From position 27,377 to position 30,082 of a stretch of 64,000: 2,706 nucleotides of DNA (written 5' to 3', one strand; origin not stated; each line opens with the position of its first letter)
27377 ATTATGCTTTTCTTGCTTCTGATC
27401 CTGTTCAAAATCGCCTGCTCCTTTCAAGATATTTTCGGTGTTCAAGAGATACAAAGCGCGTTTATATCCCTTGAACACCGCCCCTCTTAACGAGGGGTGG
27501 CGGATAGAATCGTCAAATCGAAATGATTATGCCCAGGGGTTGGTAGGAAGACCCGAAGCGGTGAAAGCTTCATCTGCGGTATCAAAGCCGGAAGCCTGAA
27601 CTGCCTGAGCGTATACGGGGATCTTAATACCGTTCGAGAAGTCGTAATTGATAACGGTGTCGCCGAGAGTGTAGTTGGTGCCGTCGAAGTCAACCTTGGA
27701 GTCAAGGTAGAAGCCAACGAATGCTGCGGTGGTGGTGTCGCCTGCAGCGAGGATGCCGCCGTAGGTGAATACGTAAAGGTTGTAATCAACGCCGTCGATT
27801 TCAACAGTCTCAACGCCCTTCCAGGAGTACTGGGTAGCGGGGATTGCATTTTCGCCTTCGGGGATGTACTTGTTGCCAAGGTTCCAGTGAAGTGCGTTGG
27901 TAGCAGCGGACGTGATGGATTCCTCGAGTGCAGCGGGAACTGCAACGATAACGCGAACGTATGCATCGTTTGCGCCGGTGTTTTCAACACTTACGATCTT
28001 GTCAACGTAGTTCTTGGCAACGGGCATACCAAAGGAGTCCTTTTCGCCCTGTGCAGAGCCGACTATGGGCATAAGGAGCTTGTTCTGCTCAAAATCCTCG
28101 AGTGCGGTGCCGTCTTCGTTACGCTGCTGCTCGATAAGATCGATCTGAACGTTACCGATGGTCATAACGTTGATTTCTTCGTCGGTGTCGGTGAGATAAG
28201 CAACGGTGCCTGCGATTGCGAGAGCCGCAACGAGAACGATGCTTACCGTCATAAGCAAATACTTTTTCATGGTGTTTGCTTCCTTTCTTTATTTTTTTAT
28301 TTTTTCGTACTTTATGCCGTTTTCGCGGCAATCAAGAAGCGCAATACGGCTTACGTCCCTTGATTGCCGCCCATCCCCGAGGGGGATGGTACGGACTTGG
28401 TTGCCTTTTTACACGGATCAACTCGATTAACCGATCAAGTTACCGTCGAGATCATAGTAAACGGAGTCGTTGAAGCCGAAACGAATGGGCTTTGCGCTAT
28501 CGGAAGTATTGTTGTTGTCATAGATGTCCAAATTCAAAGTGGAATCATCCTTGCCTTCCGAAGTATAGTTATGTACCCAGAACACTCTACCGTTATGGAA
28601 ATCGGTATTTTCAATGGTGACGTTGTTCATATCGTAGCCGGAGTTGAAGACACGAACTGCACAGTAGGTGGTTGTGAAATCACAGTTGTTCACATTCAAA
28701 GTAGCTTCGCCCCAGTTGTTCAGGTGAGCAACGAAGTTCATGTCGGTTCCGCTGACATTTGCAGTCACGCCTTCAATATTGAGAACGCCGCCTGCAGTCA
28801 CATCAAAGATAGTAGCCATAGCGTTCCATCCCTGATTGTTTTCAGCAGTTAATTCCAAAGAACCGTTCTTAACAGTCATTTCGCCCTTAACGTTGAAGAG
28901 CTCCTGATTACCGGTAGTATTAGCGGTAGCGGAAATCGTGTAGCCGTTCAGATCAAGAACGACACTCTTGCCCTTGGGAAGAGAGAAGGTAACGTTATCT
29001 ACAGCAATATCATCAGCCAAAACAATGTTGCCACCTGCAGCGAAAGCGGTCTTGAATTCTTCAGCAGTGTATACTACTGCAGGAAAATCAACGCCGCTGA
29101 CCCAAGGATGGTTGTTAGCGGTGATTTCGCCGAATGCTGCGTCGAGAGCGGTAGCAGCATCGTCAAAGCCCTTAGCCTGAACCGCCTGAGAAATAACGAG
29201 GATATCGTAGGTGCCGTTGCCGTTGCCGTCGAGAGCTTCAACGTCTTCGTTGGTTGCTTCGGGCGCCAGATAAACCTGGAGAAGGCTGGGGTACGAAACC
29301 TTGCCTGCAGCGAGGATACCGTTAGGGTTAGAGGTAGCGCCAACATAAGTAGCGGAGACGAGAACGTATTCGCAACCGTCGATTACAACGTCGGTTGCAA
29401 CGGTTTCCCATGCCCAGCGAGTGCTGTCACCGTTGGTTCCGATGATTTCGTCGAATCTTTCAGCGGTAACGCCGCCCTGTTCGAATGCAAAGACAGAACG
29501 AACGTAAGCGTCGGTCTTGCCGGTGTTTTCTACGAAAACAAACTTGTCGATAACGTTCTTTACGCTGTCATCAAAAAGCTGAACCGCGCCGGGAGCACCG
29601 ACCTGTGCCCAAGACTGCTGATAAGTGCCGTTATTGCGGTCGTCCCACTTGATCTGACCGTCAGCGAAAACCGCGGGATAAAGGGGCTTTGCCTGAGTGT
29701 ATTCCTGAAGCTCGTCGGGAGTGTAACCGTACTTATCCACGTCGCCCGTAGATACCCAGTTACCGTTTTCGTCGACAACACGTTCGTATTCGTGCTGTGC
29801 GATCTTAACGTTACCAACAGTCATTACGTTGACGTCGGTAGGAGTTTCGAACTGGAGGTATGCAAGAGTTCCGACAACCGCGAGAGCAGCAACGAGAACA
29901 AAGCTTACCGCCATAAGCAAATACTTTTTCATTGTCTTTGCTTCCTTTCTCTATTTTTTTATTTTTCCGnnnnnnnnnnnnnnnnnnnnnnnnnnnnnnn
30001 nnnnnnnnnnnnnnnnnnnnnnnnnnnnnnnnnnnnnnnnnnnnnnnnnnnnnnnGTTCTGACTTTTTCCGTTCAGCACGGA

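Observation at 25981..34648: SipW-led eight-gene operon encoding seven SipW-type exported proteins: candidate heteromeric TasA-like fibre with beta-helix modules and a membrane-anchored isopeptide stalk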

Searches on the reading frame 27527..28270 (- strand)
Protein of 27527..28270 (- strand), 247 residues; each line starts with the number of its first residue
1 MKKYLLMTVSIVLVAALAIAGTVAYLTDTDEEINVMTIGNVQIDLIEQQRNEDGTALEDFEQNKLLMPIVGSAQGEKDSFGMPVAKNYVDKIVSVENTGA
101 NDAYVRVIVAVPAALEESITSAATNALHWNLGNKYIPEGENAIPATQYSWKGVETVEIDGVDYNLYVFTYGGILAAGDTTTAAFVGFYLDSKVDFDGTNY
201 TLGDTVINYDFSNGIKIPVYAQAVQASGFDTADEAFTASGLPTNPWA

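Call 3: search_protein_families(library=pfam, proteins=[window:27527-28270:-], max_evalue=0.1)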
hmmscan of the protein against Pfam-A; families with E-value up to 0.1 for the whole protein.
window:27527-28270:- (247 aa): 0 families

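Call 4: search_protein_families(library=ncbifam, proteins=[window:27527-28270:-], max_evalue=0.1)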
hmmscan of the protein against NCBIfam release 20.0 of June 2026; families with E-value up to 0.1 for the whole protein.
window:27527-28270:- (247 aa): 2 families
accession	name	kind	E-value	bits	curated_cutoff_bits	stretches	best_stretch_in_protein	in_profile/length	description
TIGR04088.1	cognate_SipW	domain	0.00016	21.7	19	1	10-39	3-32/34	SipW-dependent-type signal peptide-containing protein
TIGR04090.1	exp_by_SipW_IV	subfamily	0.043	13.5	60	0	8-48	5-45/241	BsaA family SipW-dependent biofilm matrix protein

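Call 11: find_homologous_proteins(query=window:27527-28270:-)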
Query window:27527-28270:- (247 aa): 1543 proteins with E <= 0.001 among 3421 candidates; the best 120 are listed.
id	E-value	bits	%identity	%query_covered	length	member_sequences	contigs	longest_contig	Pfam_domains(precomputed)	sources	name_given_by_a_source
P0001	1.0e-155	534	99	100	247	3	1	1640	-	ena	-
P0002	1.3e-83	298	60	100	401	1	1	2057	-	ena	-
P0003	3.7e-81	290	58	100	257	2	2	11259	-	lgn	-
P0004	9.6e-81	289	57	100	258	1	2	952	-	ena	-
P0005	9.1e-80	285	56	100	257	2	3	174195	-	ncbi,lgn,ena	-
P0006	1.6e-78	281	57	100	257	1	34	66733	-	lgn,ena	-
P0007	1.7e-78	281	58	100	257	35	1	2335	-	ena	-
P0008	3.8e-78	280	57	100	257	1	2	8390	-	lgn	-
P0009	4.2e-78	280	56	100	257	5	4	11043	-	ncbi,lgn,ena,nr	ncbi:MAG: hypothetical protein IJC36_00730 [Clostridia bacterium]|nr:hypothetical protein [Clostridi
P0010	4.5e-78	280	57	100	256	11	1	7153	-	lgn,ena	-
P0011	8.0e-78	279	57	100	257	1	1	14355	-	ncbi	-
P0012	9.8e-78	279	56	100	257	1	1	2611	-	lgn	-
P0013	1.1e-77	279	57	100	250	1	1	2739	-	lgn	-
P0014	6.1e-77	276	56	100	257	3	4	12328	-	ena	-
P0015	2.0e-76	275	57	100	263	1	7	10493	-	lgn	-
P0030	2.0e-71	258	52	100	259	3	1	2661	PF12389.14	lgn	-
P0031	3.0e-70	254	53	100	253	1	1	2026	PF12389.14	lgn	-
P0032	4.5e-70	254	55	100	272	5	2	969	PF12389.14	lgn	-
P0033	5.1e-70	254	53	100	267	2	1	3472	PF12389.14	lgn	-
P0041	9.9e-69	249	52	100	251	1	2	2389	PF12389.14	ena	-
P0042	1.5e-68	249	54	100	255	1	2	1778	PF12389.14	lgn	-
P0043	5.1e-68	247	53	100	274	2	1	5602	PF12389.14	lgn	-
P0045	7.4e-68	247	53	100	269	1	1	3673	PF12389.14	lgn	-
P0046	1.3e-67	246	52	100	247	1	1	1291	PF12389.14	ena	-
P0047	1.6e-67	245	52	100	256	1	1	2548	PF12389.14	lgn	-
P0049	5.7e-67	244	51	100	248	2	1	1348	PF12389.14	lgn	-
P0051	7.1e-67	243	52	100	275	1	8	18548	PF12389.14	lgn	-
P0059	1.9e-66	242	50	100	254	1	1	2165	PF12389.14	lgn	-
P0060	2.0e-66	242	53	100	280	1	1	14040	PF12389.14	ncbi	-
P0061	2.5e-66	242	51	100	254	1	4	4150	PF12389.14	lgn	-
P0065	3.6e-66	241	52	100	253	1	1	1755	PF12389.14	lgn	-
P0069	5.4e-66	240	51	100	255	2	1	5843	PF12389.14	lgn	-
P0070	6.2e-66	240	52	100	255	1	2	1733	PF12389.14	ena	-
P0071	7.4e-66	240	52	100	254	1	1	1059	PF12389.14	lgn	-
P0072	7.7e-66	240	51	100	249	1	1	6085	PF12389.14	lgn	-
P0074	1.2e-65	239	52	100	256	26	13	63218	PF12389.14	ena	-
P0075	1.2e-65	239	53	100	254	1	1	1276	PF12389.14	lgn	-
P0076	1.4e-65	239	50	100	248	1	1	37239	PF12389.14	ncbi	-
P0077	1.5e-65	239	52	100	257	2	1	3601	PF12389.14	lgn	-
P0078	1.8e-65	239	52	100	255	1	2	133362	PF12389.14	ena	-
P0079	1.8e-65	239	49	100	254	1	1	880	PF12389.14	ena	-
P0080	1.9e-65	239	52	100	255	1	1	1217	PF12389.14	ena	-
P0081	1.9e-65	239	51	100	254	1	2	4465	PF12389.14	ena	-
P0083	2.5e-65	238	52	100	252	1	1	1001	PF12389.14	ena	-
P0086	3.0e-65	238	51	100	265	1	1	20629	PF12389.14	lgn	-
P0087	3.1e-65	238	52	100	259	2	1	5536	PF12389.14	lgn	-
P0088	3.2e-65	238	50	100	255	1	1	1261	PF12389.14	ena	-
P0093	3.8e-65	238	52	100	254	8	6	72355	PF12389.14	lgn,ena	-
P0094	4.2e-65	238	52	100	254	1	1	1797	PF12389.14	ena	-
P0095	4.2e-65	238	51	100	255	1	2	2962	PF12389.14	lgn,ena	-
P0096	6.0e-65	237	51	100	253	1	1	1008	PF12389.14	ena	-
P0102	1.1e-64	236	49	100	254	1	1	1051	PF12389.14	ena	-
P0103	1.3e-64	236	51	100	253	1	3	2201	PF12389.14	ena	-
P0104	1.4e-64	236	50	100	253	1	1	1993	PF12389.14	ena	-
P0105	1.4e-64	236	51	100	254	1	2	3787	PF12389.14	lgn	-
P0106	1.4e-64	236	51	100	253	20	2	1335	PF12389.14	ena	-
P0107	1.5e-64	236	51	100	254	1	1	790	PF12389.14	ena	-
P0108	1.7e-64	236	51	100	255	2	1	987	PF12389.14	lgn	-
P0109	1.7e-64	236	50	100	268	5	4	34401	PF12389.14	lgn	-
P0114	2.4e-64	235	52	100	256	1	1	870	PF12389.14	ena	-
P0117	2.9e-64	235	51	100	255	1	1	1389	PF12389.14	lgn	-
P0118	3.1e-64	235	53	100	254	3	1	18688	PF12389.14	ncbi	-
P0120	3.3e-64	235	51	100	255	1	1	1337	PF12389.14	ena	-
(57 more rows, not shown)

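Call 12: search_solved_structures(query=window:27527-28270:-, max_evalue=10)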
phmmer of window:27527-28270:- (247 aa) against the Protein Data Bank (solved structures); distinct sequences matched with E-value up to 10: 6.
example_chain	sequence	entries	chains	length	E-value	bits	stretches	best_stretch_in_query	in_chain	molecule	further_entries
4bvx_B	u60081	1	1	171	0.53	12.9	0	184-211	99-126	EUKARYOTIC TRANSLATION ELONGATION FACTOR 1 EPSILON-1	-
2uz8_A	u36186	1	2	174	0.58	12.8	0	184-211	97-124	EUKARYOTIC TRANSLATION ELONGATION FACTOR 1 EPSILON-1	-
5bmu_A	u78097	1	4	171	0.59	12.8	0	184-211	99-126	Eukaryotic translation elongation factor 1 epsilon-1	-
4bvy_B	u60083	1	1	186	0.65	12.6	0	184-212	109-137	EUKARYOTIC TRANSLATION ELONGATION FACTOR 1 EPSILON-1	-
4bl7_B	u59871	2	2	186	0.67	12.6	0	184-212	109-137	EUKARYOTIC TRANSLATION ELONGATION FACTOR 1 EPSILON-1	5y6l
1zu1_A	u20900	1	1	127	2.2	10.9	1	75-153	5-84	RNA binding protein ZFa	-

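Call 15: search_solved_structures(query=A2, max_evalue=10, show_alignments=2)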
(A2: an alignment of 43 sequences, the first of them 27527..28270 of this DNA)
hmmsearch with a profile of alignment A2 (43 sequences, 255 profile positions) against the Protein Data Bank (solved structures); distinct sequences matched with E-value up to 10: 0.

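Call 17: find_encoding_contigs(protein=P0005, flank=10000, max_places=3)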
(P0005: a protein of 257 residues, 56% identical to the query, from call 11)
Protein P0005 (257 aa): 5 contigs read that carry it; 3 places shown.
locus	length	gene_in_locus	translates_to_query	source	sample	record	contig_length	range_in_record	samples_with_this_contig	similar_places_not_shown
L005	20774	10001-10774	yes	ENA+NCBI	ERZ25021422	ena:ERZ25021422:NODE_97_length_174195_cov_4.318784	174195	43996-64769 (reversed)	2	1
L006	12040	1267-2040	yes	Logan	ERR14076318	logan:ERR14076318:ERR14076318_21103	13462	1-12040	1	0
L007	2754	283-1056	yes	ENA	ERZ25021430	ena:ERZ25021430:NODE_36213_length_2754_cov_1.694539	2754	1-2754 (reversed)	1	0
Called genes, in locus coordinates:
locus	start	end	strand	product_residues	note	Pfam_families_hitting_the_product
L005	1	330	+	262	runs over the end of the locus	PF01551:Peptidase_M23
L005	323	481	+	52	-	-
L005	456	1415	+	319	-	-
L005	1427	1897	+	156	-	PF13730:HTH_36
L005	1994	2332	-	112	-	PF13560:HTH_31, PF12844:HTH_19, PF13443:HTH_26, PF01381:HTH_3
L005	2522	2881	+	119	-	-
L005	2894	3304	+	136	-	-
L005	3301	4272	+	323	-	PF13930:Endonuclea_NS_2, PF01223:Endonuclease_NS (weak)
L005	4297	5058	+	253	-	-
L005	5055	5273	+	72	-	-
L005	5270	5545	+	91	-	-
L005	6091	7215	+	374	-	PF14659:Phage_int_SAM_3, PF00589:Phage_integrase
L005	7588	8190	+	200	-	PF00440:TetR_N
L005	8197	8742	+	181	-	PF10502:Peptidase_S26 (weak)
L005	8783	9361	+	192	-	-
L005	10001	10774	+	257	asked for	-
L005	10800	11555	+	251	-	PF12389:Peptidase_M73 (weak)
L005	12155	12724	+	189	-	PF12389:Peptidase_M73 (faint)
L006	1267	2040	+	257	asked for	-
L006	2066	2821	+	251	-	PF12389:Peptidase_M73 (weak)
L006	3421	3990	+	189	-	PF12389:Peptidase_M73 (faint)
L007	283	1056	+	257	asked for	-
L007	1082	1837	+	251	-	PF12389:Peptidase_M73 (weak)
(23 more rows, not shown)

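Call 25: predict_structure(alignment_id=A2)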
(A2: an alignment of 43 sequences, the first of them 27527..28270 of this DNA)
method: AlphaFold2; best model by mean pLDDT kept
length: 247 residues; sequences in the alignment: 43
mean_pLDDT: 85.8   pTM: 0.80
mean pLDDT of the five models: 85.8, 84.6, 84.1, 83.7, 82.6
residues with pLDDT >= 90: 152; 70-90: 55; 50-70: 27; < 50: 13
segments of 3 or more residues with pLDDT < 50: 20-31
pLDDT, mean of each block of 10 residues (from residue 1): 64 57 44 76 94 93 90 89 93 95 97 87 91 76 69 92 95 95 95 93 93 90 97 95 89
secondary structure, 60 per line:
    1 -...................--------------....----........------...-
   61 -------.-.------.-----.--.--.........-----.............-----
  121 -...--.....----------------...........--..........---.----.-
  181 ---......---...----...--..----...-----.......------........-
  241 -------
elements in order: H2-20 E35-38 E43-50 E57-59 E89-97 E103-112 E127-131 E148-158 E161-170 E184-189 E193-195 E200-202 E219-225 H232-239

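Call 29: fold_search(model_id=the predicted structure, library=pdb)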
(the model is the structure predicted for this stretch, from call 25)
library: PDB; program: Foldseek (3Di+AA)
matches with E <= 10: 1058; with E <= 0.001: 3
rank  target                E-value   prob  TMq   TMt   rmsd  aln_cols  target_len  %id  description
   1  9iuj_A                2.9e-04  0.99  0.29  0.12  12.3       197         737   10  Integrin alpha-v beta-3 in complex with rhodostomin (released 2025-07-30)
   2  6avu_A                7.0e-04  0.99  0.34  0.11  13.9       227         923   11  Human alpha-V beta-3 Integrin (open conformation) in complex with the therapeutic antibody LM609 (released 2017-11-01)
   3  8xen_A                8.3e-04  0.99  0.28  0.09  12.8       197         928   11  Cryo-EM structure of integrin ITGAV/ITGB3 complex, conformation 4 (released 2024-12-18)
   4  4neh_A                1.2e-03  0.98  0.29  0.08  14.0       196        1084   12  An internal ligand-bound, metastable state of a leukocyte integrin, aXb2 (released 2014-01-15)
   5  8xf6_A                2.2e-03  0.84  0.28  0.10  14.8       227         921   11  Cryo-EM structure of integrin ITGAV, ITGB3 and Cilengitide TFA complex, conformation 2 (released 2024-12-18)
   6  4g1e_A                2.3e-03  0.89  0.25  0.08  15.9       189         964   16  Crystal structure of integrin alpha V beta 3 with coil-coiled tag. (released 2012-12-12)
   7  5es4_A                2.6e-03  0.96  0.29  0.08  14.3       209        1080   10  RE-REFINEMENT OF INTEGRIN ALPHAXBETA2 ECTODOMAIN IN THE CLOSED/BENT CONFORMATION (released 2016-03-02)
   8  8xer_A                2.7e-03  0.94  0.27  0.09  12.8       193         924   12  Cryo-EM structure of integrin ITGAV, ITGB3 and Cilengitide TFA complex, conformation 1 (released 2024-12-18)
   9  3ije_A                2.9e-03  0.89  0.30  0.10  14.7       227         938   11  Crystal structure of the complete integrin alhaVbeta3 ectodomain plus an Alpha/beta transmembrane fragment (released 2009-09-29)
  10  3k71_E                3.0e-03  0.98  0.31  0.11  12.7       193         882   12  Structure of integrin alphaX beta2 ectodomain (released 2010-01-12)
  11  5es4_C                3.0e-03  0.96  0.30  0.10  13.3       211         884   12  RE-REFINEMENT OF INTEGRIN ALPHAXBETA2 ECTODOMAIN IN THE CLOSED/BENT CONFORMATION (released 2016-03-02)
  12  3k6s_A                3.2e-03  0.92  0.28  0.08  13.6       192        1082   11  Structure of integrin alphaXbeta2 ectodomain (released 2010-01-12)
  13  3k6s_E                3.6e-03  0.98  0.32  0.11  12.6       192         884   12  Structure of integrin alphaXbeta2 ectodomain (released 2010-01-12)
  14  5es4_G                3.6e-03  0.87  0.27  0.09  15.6       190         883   16  RE-REFINEMENT OF INTEGRIN ALPHAXBETA2 ECTODOMAIN IN THE CLOSED/BENT CONFORMATION (released 2016-03-02)
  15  3k71_A                3.8e-03  0.97  0.31  0.11  12.7       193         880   12  Structure of integrin alphaX beta2 ectodomain (released 2010-01-12)
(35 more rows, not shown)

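Call 31: search_protein_families(library=pfam, alignment_id=A2, max_evalue=0.01)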
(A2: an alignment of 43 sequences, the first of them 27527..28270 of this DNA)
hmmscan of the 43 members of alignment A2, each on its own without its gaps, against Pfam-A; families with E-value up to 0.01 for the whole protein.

A. member 1, window:27527-28270:- (247 aa): 0 families

B. families by the number of members that match (of 43 scanned): 3 families
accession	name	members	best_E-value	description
PF12389.13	Peptidase_M73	41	4.7e-08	Camelysin metallo-endopeptidase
PF21838.2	DUF6897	1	0.001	Domain of unknown function (DUF6897)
PF13624.11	SurA_N_3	1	0.0062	SurA-like N-terminal domain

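Call 37: search_protein_families(library=pfam, proteins=[P0030, P0031, P0033, P0041, P0060, P0074, P0076, P0118], max_evalue=0.01)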
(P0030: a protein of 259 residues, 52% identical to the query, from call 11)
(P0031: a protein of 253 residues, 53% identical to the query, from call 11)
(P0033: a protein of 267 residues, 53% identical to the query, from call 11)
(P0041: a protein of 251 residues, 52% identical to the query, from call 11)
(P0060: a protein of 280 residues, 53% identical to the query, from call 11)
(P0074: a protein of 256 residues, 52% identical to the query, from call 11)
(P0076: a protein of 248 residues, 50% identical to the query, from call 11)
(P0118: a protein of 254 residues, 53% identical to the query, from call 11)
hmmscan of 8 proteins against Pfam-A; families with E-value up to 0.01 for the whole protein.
P0030 (259 aa): 1 family
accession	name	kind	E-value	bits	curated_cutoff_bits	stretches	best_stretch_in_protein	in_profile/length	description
PF12389.13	Peptidase_M73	-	5.6e-07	30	22.5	1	3-46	3-46/196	Camelysin metallo-endopeptidase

P0031 (253 aa): 1 family
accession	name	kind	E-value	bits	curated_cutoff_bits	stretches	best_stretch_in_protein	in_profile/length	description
PF12389.13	Peptidase_M73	-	1.9e-05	25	22.5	1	3-44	4-46/196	Camelysin metallo-endopeptidase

P0033 (267 aa): 2 families
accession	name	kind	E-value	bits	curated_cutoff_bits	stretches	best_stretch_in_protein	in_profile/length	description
PF12389.13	Peptidase_M73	-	3.5e-06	27.4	22.5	1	2-48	3-49/196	Camelysin metallo-endopeptidase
PF13624.11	SurA_N_3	-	0.0062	16.8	27.2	0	5-56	13-61/162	SurA-like N-terminal domain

P0041 (251 aa): 1 family
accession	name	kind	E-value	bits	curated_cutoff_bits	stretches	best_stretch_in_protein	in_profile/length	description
PF12389.13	Peptidase_M73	-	4e-06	27.2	22.5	1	1-45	2-46/196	Camelysin metallo-endopeptidase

P0060 (280 aa): 1 family
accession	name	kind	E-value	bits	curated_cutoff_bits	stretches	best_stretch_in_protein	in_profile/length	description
PF12389.13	Peptidase_M73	-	8.9e-06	26.1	22.5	1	1-49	2-50/196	Camelysin metallo-endopeptidase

P0074 (256 aa): 1 family
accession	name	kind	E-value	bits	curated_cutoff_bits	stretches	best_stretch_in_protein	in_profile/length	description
PF12389.13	Peptidase_M73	-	6.8e-06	26.5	22.5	1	3-47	3-47/196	Camelysin metallo-endopeptidase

P0076 (248 aa): 1 family
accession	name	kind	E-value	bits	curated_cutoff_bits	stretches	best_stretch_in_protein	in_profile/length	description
PF12389.13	Peptidase_M73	-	5.5e-06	26.8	22.5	1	1-46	2-47/196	Camelysin metallo-endopeptidase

P0118 (254 aa): 1 family
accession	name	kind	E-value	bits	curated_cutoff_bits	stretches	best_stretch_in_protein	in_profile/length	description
PF12389.13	Peptidase_M73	-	4.7e-08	33.5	22.5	1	1-45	2-46/196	Camelysin metallo-endopeptidase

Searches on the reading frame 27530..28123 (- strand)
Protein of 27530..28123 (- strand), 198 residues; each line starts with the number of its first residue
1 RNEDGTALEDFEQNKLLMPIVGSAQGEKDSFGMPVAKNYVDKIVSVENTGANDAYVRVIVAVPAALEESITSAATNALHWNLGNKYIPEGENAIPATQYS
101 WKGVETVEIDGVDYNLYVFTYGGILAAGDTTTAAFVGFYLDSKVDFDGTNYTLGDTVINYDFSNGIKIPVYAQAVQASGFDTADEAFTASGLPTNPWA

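Call 70: search_protein_representatives(protein=window:27530-28123:-)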
Query: 198 residues. Proteins with E-value up to 0.001 (for the whole library): 884; up to 1e-10: 310; up to 1e-30: 75. The best 150 are listed.
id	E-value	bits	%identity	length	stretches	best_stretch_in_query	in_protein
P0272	8.8e-80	283.2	68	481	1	5-198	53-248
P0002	2.7e-68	245.8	67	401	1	6-198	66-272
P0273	8.5e-64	231.1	59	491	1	1-197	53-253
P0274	3.8e-59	215.9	62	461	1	2-197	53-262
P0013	1.9e-58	213.6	59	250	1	4-197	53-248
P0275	1.5e-56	207.4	59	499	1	1-197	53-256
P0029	5.3e-56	205.6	57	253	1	1-198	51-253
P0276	2.3e-54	200.3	58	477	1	1-197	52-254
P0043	3.8e-54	199.6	63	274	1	1-198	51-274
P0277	1.3e-53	197.8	59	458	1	1-197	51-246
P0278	3.9e-52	193.0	61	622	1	6-190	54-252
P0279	3.6e-51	189.9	58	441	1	1-197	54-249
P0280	1.8e-50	187.6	57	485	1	1-193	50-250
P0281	1.5e-49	184.6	56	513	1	1-190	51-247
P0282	7.8e-48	179.0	60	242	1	1-197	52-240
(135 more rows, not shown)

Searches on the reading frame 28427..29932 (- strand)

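Call 3: search_protein_families(library=pfam, proteins=[window:28427-29932:-], max_evalue=0.1)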
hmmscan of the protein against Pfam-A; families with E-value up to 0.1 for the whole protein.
window:28427-29932:- (501 aa): 2 families
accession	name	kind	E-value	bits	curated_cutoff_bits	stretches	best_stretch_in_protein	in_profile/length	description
PF13624.11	SurA_N_3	-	0.0032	17.8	27.2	1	2-56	9-61/162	SurA-like N-terminal domain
PF14155.11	DUF4307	-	0.0065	16.8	27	0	382-432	21-72/111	Domain of unknown function (DUF4307)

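Call 4: search_protein_families(library=ncbifam, proteins=[window:28427-29932:-], max_evalue=0.1)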
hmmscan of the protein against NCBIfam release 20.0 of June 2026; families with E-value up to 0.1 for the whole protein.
window:28427-29932:- (501 aa): 1 family
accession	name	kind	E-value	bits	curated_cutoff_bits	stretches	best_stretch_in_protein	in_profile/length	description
NF033510.3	Ca_tandemer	repeat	0.045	14.1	50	0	318-365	40-90/96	Ca2+-stabilized repeat-containing adhesin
